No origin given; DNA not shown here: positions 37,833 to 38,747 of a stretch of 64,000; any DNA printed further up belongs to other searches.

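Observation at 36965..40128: Tightly coupled ATP-grasp / papain-like peptidase / ATP-grasp / unknown-protein cassette: candidate uncharacterised peptide-ligation system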

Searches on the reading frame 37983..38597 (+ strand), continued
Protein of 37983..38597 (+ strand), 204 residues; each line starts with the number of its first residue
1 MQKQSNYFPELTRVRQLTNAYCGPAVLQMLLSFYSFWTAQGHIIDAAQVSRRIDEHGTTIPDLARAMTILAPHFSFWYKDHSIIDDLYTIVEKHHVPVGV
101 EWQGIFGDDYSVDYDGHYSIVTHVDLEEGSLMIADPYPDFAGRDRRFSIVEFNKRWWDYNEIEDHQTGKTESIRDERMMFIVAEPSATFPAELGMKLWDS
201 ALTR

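Call 91: find_encoding_contigs(protein=P0192, flank=7000, max_places=1)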
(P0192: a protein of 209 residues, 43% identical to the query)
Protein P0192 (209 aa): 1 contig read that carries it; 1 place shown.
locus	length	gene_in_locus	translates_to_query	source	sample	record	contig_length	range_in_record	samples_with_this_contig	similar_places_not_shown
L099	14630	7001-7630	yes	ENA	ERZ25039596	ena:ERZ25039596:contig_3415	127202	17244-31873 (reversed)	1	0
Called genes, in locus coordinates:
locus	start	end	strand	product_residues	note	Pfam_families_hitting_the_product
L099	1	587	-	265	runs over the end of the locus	PF03976:PPK2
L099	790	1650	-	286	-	PF03724:META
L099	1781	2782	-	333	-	PF02729:OTCace_N, PF00185:OTCace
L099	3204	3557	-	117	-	PF13451:zf_Tbcl, PF23477:zf_Tbcl_2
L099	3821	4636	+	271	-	PF05598:DUF772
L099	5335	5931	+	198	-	PF02559:CarD_TRCF_RID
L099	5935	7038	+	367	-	PF07478:Dala_Dala_lig_C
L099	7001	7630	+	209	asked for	PF03412:Peptidase_C39 (weak), PF13529:Peptidase_C39_2 (weak)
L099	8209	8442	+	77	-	-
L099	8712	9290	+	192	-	PF01116:F_bP_aldolase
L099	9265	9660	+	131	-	PF01116:F_bP_aldolase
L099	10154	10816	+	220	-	PF04616:Glyco_hydro_43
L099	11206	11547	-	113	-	-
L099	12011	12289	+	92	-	PF00465:Fe-ADH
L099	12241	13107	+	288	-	PF00465:Fe-ADH (weak)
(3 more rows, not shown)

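Call 92: find_encoding_contigs(protein=P0224, flank=7000, max_places=1)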
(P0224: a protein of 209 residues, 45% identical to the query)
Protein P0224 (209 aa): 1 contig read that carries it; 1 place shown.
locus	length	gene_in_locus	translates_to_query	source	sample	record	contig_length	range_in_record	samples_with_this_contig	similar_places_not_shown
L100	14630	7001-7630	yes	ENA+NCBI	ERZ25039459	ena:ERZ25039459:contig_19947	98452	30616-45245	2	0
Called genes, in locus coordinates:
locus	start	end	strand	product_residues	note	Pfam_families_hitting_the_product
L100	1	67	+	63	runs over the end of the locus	-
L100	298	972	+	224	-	PF00133:tRNA-synt_1, PF09334:tRNA-synt_1g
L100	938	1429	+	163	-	PF13603:tRNA-synt_1_2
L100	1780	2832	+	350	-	PF00133:tRNA-synt_1, PF08264:Anticodon_1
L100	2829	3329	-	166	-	PF00005:ABC_tran (faint)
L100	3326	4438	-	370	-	PF00005:ABC_tran (faint), PF13304:AAA_21 (faint)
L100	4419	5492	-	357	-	PF17755:UvrA_DNA-bind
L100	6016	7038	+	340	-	PF01071:GARS_A (weak), PF07478:Dala_Dala_lig_C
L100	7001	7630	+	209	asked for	PF03412:Peptidase_C39 (faint)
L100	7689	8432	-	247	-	-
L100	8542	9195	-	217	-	PF01915:Glyco_hydro_3_C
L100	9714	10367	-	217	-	-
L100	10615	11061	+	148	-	-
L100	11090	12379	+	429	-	-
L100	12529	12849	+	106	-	-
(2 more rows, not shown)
